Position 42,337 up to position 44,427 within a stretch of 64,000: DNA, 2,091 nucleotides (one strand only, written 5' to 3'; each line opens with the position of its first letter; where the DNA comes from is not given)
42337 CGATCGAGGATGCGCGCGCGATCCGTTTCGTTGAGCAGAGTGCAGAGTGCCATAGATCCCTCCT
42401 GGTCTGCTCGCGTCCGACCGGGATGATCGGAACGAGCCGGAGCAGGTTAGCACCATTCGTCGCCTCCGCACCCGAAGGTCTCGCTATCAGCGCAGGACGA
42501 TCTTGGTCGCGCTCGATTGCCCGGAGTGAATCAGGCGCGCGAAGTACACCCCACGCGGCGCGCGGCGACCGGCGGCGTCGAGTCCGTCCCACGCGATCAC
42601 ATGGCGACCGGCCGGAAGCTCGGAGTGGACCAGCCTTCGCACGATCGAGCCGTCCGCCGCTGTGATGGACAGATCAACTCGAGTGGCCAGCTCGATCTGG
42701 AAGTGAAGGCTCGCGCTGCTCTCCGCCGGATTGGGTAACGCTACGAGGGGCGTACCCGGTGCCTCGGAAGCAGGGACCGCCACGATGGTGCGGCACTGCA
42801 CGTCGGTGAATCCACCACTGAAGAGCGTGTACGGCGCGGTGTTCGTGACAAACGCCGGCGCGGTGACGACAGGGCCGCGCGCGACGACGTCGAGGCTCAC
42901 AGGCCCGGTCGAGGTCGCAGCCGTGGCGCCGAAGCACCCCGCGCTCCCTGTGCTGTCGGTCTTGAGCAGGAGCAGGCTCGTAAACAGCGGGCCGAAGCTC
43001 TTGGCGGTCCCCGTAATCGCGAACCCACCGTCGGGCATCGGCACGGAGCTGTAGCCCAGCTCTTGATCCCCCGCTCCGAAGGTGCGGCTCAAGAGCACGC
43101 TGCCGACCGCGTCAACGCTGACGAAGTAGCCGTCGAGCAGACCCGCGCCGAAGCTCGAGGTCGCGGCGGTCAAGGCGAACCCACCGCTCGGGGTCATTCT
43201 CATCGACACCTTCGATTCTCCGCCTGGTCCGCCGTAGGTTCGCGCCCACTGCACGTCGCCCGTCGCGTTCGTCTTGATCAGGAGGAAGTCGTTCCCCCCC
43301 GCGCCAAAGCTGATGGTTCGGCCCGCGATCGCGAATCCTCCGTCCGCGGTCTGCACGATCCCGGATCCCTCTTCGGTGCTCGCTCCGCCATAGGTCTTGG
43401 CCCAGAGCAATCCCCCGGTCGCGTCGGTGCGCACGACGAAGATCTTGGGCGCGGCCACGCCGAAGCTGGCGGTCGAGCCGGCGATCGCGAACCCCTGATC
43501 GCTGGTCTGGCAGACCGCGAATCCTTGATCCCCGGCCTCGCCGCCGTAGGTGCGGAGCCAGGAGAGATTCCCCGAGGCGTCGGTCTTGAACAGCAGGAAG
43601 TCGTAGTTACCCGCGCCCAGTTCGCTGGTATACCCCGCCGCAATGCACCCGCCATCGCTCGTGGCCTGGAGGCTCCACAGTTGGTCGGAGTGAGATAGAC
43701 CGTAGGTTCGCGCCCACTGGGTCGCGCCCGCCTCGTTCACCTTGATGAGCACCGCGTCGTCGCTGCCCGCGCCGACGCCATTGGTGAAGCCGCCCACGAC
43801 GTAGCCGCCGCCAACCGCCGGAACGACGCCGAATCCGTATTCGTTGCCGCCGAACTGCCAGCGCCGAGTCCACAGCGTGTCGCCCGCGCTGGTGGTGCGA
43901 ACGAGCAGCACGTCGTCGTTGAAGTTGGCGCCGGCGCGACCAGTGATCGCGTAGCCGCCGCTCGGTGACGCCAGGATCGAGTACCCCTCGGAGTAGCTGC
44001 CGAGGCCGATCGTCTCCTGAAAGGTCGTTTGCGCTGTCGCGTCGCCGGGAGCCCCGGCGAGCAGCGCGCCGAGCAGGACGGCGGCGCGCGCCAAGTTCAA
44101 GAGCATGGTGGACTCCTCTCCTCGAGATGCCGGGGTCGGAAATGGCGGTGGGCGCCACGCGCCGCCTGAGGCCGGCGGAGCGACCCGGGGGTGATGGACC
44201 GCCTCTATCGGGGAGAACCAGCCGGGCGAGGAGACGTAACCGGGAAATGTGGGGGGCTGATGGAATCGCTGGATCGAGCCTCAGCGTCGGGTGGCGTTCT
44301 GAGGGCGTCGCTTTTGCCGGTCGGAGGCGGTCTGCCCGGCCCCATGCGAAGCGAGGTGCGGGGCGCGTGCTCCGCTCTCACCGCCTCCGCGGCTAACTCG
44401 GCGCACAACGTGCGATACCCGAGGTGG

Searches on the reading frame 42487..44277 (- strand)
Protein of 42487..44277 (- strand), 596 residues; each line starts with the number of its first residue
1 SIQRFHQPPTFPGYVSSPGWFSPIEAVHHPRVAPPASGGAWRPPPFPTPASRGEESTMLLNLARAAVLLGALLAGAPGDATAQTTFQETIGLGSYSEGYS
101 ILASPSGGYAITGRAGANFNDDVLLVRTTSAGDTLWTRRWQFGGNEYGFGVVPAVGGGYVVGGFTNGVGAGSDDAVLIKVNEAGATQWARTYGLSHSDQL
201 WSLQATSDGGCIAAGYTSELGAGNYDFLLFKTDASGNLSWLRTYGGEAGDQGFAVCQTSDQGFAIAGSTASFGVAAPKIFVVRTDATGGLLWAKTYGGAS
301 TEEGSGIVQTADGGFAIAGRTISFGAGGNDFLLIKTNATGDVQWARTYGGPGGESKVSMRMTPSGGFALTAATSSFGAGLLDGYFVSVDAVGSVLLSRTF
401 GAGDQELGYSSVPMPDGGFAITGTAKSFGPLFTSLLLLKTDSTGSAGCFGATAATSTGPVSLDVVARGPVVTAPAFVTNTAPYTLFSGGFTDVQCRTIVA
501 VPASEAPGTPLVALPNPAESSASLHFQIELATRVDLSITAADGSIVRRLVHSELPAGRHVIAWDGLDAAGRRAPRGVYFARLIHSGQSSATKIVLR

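Call 66: search_protein_families(library=pfam, max_evalue=0.01, proteins=[window:42487-44277:-])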
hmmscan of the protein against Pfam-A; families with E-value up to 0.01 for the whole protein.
window:42487-44277:- (596 aa): 1 family
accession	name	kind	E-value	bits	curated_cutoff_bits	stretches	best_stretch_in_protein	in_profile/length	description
PF13860.13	FlgD_ig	-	9.9e-09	35.5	27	1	525-578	13-69/79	FlgD Ig-like domain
